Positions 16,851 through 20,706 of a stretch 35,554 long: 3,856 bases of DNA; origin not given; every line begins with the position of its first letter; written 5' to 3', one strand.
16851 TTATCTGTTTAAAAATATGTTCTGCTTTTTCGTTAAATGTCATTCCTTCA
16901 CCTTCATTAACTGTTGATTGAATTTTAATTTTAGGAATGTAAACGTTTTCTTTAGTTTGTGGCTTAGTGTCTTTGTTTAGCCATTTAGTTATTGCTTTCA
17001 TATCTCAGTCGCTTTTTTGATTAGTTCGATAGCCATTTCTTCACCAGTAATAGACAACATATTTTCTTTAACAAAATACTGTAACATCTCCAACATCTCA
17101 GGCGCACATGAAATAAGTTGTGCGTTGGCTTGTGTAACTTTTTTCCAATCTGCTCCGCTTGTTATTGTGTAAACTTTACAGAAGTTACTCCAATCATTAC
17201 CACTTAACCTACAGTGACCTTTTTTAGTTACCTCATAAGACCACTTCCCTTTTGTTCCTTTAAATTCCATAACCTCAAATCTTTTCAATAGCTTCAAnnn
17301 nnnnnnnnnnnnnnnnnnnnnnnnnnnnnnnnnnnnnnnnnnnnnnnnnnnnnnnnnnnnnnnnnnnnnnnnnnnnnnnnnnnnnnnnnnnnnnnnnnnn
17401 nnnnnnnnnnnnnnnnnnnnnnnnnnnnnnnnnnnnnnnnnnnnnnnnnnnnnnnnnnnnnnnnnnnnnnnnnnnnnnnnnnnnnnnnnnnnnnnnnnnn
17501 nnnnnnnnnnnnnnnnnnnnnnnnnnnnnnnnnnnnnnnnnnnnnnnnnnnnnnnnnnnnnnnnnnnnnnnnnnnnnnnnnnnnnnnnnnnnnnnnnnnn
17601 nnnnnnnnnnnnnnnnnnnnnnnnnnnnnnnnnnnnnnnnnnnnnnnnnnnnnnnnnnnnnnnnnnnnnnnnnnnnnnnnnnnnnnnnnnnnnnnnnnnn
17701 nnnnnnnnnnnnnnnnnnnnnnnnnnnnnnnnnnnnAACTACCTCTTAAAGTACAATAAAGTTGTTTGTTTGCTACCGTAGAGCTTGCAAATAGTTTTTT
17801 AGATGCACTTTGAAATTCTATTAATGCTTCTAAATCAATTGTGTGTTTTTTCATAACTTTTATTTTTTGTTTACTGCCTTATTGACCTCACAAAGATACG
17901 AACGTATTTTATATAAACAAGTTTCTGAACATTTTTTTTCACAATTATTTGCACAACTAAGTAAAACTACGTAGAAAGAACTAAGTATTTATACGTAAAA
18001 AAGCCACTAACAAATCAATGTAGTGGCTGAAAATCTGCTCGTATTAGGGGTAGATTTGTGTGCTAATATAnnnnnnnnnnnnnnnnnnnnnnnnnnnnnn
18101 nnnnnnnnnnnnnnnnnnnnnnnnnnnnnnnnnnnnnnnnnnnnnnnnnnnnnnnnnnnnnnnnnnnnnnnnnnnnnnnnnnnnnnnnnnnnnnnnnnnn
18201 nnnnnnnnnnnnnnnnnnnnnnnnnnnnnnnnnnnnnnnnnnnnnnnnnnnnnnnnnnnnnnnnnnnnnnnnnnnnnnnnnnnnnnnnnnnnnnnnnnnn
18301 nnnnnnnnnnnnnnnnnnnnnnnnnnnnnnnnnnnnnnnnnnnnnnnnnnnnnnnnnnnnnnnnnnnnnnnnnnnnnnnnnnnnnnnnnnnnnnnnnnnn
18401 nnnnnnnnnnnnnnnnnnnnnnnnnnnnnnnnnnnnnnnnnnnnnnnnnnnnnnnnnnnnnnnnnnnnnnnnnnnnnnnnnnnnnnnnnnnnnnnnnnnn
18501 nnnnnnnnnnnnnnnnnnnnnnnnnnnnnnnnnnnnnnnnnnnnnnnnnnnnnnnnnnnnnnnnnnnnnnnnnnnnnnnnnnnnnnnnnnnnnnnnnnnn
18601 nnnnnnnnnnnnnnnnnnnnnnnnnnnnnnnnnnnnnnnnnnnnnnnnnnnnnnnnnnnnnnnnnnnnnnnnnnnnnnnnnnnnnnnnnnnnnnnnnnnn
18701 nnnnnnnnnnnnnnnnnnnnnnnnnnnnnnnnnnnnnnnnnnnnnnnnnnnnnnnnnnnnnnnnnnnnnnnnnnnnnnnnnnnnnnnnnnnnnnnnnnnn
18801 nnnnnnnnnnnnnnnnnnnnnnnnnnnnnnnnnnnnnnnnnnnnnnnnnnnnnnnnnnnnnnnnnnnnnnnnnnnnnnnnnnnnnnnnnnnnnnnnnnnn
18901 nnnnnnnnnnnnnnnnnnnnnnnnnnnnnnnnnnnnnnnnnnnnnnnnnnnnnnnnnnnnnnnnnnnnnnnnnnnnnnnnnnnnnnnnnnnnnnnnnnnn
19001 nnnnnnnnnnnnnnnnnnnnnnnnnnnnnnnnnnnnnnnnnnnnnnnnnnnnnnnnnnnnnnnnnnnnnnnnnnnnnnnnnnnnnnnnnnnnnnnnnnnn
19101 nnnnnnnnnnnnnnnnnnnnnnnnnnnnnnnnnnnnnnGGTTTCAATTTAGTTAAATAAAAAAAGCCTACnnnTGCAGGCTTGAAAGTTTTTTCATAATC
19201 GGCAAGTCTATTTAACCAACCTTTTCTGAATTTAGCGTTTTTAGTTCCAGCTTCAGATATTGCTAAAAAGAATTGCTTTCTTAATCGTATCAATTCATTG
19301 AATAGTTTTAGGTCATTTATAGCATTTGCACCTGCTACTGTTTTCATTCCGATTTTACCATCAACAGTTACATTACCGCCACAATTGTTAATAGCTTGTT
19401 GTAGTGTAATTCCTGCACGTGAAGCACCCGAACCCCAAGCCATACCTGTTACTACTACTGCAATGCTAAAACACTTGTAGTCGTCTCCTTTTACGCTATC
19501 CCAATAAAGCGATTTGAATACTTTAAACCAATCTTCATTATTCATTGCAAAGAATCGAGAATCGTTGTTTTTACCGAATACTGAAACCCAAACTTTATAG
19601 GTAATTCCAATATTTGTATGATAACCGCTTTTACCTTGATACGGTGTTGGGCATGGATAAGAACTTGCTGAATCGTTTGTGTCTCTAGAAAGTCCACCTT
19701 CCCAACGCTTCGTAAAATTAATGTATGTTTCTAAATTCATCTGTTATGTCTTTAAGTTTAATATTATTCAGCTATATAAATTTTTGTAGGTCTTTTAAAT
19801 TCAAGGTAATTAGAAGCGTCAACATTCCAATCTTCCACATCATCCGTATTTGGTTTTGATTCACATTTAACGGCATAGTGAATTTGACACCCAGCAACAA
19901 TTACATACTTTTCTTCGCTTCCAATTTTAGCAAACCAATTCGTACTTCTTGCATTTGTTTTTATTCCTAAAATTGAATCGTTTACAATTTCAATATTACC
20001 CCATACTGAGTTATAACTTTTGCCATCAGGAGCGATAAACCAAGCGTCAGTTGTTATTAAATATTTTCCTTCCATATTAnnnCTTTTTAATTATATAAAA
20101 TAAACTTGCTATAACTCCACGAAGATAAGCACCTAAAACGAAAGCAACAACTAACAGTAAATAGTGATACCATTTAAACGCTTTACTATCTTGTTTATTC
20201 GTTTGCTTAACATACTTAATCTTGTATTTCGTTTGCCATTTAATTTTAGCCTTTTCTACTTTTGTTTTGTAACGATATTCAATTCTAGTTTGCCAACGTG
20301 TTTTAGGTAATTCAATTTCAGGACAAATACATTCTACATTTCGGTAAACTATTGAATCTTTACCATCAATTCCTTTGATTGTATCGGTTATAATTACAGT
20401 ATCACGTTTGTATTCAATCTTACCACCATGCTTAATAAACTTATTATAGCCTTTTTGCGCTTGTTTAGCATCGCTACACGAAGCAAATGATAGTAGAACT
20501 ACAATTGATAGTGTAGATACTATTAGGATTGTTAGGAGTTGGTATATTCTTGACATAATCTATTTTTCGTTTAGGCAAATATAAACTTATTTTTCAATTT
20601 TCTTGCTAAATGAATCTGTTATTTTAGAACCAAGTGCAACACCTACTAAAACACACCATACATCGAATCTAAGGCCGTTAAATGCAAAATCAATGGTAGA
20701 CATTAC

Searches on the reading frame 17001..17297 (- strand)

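Call 85: search_protein_families(library=phrogs, proteins=[window:17001-17297:-], max_evalue=0.001)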
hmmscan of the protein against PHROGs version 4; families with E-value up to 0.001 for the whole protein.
window:17001-17297:- (99 aa): 1 family
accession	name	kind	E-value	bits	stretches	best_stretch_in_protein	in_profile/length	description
phrog_1273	-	unknown function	1.1e-11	46.1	1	9-79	3-72/103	-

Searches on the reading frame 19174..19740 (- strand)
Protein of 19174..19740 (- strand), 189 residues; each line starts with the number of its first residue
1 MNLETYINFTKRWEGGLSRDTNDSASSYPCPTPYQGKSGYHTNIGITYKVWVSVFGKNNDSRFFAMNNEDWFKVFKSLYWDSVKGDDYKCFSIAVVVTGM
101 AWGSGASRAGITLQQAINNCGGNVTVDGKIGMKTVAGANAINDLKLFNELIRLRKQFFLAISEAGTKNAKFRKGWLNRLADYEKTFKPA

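Call 42: search_protein_families(library=phrogs, proteins=[window:19174-19740:-], max_evalue=0.001)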
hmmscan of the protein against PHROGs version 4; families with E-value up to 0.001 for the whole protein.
window:19174-19740:- (189 aa): 2 families
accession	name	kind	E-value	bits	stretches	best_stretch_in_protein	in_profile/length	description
phrog_315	-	lysis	1.4e-25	90.9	1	2-184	334-489/677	endolysin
phrog_12853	-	unknown function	0.00022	22.6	1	1-137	1-128/131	-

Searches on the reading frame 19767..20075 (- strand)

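Call 85: search_protein_families(library=phrogs, proteins=[window:19767-20075:-], max_evalue=0.001)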
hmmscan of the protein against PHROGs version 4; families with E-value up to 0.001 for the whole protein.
window:19767-20075:- (103 aa): 1 family
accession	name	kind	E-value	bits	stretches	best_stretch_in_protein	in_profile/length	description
phrog_22562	-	unknown function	7.3e-46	155.5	1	1-103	1-100/100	-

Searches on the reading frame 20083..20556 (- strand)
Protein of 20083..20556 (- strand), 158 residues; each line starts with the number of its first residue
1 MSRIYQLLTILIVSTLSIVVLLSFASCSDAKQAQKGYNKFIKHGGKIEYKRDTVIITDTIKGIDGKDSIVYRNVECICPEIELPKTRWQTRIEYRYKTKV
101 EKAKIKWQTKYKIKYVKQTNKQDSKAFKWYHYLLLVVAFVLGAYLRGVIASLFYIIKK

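Call 85: search_protein_families(library=phrogs, proteins=[window:20083-20556:-], max_evalue=0.001)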
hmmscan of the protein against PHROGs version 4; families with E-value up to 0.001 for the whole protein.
window:20083-20556:- (158 aa): 0 families

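Call 91: search_protein_families(library=ncbifam, proteins=[window:20083-20556:-], max_evalue=1)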
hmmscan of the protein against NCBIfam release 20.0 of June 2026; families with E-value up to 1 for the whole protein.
window:20083-20556:- (158 aa): 6 families
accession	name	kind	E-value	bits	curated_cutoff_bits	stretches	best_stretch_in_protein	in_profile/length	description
NF006327.0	PRK08557.1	equivalog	0.0022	16.8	366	1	29-119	5-97/415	hypothetical protein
NF046117.1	SCO4848_fam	hypoth_equivalog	0.038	14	45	1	122-145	38-61/70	SCO4848 family membrane protein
NF003146.0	PRK04081.1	equivalog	0.076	12.4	194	1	1-44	1-44/207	hypothetical protein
NF051455.1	Rv0901_ArfC_N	equivalog_domain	0.17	11.9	32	1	131-145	2-16/31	channel accessory protein ArfC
NF050124.2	chryseobasin_RiPP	equivalog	0.18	12.4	50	1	26-77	17-66/71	MNIO class RiPP chryseobasin precursor ChrA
NF004372.0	PRK05740.1-2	equivalog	0.97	9.6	134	0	119-146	7-34/123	preprotein translocase subunit SecE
